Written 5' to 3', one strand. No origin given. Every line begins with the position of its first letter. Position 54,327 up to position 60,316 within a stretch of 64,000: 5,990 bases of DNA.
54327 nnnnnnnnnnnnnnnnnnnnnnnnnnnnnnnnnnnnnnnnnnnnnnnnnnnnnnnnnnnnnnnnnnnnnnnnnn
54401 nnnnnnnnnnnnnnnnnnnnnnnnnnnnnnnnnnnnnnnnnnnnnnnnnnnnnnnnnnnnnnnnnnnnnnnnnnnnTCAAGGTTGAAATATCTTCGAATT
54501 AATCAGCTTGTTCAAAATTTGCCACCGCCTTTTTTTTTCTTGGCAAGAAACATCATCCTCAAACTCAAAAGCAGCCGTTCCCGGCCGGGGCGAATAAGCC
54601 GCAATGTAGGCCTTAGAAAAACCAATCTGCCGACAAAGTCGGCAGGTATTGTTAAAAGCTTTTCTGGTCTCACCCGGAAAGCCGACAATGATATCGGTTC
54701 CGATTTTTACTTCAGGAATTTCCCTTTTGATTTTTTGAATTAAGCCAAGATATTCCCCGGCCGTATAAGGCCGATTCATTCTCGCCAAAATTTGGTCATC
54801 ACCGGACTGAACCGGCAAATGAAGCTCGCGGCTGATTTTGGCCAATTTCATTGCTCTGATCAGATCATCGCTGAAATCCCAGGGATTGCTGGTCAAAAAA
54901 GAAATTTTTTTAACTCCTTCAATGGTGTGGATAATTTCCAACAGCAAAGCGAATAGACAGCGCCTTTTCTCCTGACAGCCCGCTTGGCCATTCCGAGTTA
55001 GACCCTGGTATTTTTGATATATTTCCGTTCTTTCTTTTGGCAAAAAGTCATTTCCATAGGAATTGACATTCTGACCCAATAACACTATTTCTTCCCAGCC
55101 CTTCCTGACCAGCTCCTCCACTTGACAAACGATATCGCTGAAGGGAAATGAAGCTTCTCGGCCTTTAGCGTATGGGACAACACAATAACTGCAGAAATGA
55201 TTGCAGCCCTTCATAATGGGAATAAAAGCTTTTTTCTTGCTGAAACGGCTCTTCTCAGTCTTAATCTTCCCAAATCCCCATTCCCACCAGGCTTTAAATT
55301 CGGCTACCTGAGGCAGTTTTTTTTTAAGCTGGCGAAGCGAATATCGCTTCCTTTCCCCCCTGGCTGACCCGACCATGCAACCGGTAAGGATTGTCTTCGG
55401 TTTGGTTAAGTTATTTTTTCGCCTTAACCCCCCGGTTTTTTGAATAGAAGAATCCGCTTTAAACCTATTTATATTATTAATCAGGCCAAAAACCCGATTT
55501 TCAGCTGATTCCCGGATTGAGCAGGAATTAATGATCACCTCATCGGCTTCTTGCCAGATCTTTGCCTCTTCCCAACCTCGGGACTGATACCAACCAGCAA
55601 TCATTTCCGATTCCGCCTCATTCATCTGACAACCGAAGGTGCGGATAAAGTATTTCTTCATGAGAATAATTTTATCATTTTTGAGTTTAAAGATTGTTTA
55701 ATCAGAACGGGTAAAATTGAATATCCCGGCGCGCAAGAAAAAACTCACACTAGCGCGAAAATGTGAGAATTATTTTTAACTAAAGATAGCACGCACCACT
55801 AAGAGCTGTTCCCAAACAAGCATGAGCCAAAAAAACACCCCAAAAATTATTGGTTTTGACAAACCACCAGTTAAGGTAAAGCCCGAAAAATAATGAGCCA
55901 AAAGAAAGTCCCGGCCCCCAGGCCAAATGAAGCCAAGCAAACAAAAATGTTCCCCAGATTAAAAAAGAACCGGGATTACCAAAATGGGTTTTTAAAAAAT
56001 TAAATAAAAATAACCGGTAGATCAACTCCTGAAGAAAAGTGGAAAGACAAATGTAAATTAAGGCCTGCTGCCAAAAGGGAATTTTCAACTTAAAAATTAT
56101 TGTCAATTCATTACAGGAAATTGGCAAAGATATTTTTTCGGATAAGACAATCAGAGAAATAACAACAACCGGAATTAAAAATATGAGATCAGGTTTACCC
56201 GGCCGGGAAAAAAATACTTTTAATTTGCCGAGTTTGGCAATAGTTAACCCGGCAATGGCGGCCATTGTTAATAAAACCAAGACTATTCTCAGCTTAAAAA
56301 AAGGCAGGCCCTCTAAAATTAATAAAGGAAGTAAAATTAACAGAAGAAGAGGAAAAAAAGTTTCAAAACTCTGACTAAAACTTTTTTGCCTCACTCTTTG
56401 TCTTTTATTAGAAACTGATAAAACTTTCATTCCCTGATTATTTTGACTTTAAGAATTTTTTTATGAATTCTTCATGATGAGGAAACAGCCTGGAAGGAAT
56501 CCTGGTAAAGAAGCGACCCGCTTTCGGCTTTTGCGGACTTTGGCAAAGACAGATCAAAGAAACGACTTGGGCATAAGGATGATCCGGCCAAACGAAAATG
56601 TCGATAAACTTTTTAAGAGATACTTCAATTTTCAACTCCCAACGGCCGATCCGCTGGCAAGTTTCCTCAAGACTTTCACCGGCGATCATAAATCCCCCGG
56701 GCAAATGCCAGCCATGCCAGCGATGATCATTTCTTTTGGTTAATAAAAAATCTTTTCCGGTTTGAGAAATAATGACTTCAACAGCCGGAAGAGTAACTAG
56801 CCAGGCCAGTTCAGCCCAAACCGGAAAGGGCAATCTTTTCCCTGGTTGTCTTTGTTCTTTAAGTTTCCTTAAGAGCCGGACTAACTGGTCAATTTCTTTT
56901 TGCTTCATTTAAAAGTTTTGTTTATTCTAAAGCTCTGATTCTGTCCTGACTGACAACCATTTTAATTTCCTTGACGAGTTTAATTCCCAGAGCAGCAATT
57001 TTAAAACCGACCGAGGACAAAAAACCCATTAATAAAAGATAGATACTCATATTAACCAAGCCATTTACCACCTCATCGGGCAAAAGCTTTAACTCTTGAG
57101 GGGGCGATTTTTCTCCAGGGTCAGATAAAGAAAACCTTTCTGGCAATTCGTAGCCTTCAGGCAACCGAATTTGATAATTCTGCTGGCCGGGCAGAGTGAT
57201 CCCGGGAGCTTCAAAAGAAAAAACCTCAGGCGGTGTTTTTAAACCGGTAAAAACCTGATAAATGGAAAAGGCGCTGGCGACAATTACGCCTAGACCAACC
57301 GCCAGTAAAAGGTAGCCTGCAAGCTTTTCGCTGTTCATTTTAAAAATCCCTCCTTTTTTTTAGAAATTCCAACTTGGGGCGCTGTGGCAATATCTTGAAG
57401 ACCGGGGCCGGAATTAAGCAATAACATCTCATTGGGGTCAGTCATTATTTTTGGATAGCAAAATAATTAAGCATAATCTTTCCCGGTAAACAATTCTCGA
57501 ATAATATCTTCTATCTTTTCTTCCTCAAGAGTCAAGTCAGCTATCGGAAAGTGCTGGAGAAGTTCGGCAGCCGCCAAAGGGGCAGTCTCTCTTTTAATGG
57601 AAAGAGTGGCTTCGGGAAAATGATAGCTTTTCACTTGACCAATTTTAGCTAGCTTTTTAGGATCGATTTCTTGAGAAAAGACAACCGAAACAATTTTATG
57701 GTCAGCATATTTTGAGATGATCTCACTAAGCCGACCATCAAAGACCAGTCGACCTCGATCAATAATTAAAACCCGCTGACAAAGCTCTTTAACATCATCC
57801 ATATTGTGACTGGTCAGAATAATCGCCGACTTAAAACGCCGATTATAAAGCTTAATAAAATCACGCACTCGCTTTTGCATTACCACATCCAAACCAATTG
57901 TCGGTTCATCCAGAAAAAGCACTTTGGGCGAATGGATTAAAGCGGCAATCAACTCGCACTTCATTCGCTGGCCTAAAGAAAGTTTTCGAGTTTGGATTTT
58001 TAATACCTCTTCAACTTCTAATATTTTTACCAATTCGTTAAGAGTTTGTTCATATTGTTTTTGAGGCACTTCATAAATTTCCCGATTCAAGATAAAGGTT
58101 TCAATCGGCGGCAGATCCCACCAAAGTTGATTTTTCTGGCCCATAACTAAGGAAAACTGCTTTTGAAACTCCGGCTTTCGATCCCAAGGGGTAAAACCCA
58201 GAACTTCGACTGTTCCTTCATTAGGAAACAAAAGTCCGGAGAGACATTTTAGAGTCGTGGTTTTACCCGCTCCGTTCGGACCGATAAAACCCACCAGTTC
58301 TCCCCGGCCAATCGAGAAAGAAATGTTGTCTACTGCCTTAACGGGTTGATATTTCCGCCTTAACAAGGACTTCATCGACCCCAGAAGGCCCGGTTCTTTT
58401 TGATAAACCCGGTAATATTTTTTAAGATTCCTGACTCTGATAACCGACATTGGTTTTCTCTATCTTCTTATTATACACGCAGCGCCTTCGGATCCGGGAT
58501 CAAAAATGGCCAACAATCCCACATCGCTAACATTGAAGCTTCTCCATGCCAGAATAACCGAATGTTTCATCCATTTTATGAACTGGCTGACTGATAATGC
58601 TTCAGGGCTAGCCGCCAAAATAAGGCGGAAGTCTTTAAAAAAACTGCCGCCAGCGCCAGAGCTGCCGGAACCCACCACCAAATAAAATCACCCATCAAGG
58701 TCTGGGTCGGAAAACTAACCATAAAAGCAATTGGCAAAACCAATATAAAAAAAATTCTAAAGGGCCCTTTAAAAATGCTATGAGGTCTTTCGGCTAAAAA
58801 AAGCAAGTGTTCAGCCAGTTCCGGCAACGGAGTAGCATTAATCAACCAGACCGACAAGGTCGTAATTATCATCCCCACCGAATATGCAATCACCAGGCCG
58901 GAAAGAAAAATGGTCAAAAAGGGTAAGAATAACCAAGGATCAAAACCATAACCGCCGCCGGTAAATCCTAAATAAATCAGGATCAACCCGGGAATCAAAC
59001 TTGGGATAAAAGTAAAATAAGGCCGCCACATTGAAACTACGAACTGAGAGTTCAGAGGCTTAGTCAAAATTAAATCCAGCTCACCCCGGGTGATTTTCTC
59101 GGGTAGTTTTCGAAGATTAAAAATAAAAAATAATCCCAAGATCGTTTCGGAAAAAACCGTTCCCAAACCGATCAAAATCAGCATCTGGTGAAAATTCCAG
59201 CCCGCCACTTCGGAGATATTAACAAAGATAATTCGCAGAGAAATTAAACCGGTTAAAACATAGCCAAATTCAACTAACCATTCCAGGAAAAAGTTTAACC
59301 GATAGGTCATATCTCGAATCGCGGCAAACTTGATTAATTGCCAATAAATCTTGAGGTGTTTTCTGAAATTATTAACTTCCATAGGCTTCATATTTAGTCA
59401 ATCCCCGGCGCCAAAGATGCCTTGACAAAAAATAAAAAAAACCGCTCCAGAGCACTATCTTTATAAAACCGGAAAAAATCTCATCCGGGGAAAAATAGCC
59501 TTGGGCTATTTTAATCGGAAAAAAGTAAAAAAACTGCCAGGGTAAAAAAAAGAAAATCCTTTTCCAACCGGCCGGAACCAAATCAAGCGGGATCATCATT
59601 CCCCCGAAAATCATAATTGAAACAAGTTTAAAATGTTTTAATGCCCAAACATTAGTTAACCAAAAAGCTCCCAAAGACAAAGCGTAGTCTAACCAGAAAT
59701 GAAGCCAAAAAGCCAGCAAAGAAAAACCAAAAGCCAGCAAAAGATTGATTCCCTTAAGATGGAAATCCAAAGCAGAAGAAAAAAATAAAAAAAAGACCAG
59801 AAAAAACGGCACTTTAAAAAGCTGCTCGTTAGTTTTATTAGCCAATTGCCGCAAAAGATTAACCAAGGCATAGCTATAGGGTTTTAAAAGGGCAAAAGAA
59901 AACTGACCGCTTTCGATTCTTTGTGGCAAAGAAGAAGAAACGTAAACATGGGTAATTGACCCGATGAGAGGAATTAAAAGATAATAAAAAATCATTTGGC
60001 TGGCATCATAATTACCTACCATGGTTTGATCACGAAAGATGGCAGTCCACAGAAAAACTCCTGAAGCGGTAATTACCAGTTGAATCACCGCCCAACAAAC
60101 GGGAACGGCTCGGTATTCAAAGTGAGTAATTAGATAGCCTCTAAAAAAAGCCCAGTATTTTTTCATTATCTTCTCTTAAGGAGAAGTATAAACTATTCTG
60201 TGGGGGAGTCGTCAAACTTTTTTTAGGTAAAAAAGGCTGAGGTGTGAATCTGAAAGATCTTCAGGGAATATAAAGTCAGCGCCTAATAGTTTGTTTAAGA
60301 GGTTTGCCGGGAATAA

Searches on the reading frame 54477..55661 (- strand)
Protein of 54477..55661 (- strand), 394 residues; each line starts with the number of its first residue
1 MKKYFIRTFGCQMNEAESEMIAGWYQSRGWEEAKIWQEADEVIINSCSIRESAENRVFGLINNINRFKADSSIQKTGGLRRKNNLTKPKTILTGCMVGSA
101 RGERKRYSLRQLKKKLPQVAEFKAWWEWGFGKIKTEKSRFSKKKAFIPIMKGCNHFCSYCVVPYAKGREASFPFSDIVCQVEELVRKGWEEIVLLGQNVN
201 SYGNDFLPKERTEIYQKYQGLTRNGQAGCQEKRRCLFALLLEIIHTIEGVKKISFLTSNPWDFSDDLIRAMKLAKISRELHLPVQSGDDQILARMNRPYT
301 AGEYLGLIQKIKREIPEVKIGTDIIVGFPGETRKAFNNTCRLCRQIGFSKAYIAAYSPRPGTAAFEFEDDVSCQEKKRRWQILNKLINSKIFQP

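Call 61: search_protein_families(library=pfam, proteins=[window:54477-55661:-], max_evalue=0.0001)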
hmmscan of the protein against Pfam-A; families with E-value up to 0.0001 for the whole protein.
window:54477-55661:- (394 aa): 2 families
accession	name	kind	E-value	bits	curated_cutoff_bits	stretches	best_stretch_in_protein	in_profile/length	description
PF04055.27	Radical_SAM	-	1.5e-22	81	29.5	1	147-342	1-165/166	Radical SAM superfamily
PF00919.26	UPF0004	-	4.3e-19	68.8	27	1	3-79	1-78/98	Uncharacterized protein family UPF0004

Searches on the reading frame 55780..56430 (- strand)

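Call 61: search_protein_families(library=pfam, proteins=[window:55780-56430:-], max_evalue=0.0001)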
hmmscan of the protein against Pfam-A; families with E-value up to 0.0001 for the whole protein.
window:55780-56430:- (216 aa): 1 family
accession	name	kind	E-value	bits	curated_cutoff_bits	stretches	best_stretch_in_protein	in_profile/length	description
PF02517.21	Rce1-like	-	2.1e-10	41.2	22.4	1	119-205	4-89/93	Type II CAAX prenyl endopeptidase Rce1-like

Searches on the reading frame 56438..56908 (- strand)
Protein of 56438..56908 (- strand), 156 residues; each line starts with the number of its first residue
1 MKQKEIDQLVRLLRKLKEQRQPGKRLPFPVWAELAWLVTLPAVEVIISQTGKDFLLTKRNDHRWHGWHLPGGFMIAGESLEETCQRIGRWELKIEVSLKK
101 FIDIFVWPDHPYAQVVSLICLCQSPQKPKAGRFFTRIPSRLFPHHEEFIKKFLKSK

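Call 61: search_protein_families(library=pfam, proteins=[window:56438-56908:-], max_evalue=0.0001)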
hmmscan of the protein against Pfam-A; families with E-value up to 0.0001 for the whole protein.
window:56438-56908:- (156 aa): 1 family
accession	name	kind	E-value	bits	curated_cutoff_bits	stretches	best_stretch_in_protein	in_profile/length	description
PF00293.34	NUDIX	-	1.6e-10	41.5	21.1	1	41-109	4-81/134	NUDIX domain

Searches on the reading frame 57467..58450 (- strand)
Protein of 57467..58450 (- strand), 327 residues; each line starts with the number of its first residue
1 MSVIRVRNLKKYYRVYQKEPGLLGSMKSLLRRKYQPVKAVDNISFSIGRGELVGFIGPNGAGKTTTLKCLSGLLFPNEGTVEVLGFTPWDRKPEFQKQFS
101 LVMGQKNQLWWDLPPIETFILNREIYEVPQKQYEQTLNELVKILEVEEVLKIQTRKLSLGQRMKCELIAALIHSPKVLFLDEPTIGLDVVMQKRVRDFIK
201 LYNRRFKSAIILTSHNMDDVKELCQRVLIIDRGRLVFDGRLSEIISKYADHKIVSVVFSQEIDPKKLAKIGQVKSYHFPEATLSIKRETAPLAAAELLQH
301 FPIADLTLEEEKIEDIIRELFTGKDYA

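Call 61: search_protein_families(library=pfam, proteins=[window:57467-58450:-], max_evalue=0.0001)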
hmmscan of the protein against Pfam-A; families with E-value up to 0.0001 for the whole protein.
window:57467-58450:- (327 aa): 2 families
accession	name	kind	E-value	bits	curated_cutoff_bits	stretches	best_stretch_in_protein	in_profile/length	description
PF00005.33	ABC_tran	-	3.2e-25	89.8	25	1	41-184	2-136/137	ABC transporter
PF13304.12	AAA_21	-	1.5e-14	55.3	27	1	144-216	225-299/304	AAA domain, putative AbiEii toxin, Type IV TA system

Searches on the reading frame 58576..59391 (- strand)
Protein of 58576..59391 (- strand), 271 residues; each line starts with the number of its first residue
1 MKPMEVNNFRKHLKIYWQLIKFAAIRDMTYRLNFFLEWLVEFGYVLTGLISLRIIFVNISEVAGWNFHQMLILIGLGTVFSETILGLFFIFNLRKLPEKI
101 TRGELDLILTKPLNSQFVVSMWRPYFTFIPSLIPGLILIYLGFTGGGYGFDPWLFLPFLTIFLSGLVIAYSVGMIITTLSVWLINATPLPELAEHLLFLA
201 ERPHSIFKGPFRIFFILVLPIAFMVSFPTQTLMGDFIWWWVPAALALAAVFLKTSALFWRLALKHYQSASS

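Call 62: search_protein_families(library=pfam, proteins=[window:58576-59391:-], max_evalue=0.0001)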
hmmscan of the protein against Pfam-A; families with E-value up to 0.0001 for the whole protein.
window:58576-59391:- (271 aa): 1 family
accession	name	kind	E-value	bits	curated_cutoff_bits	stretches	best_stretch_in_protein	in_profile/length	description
PF06182.17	ABC2_membrane_6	-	4.3e-37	128.5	22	1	43-270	2-229/229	ABC-2 family transporter protein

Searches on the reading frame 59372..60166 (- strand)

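Call 62: search_protein_families(library=pfam, proteins=[window:59372-60166:-], max_evalue=0.0001)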
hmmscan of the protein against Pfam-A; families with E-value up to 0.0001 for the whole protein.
window:59372-60166:- (264 aa): 1 family
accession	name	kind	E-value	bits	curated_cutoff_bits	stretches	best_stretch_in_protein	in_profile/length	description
PF06182.17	ABC2_membrane_6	-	8.3e-23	81.8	22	1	30-263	1-229/229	ABC-2 family transporter protein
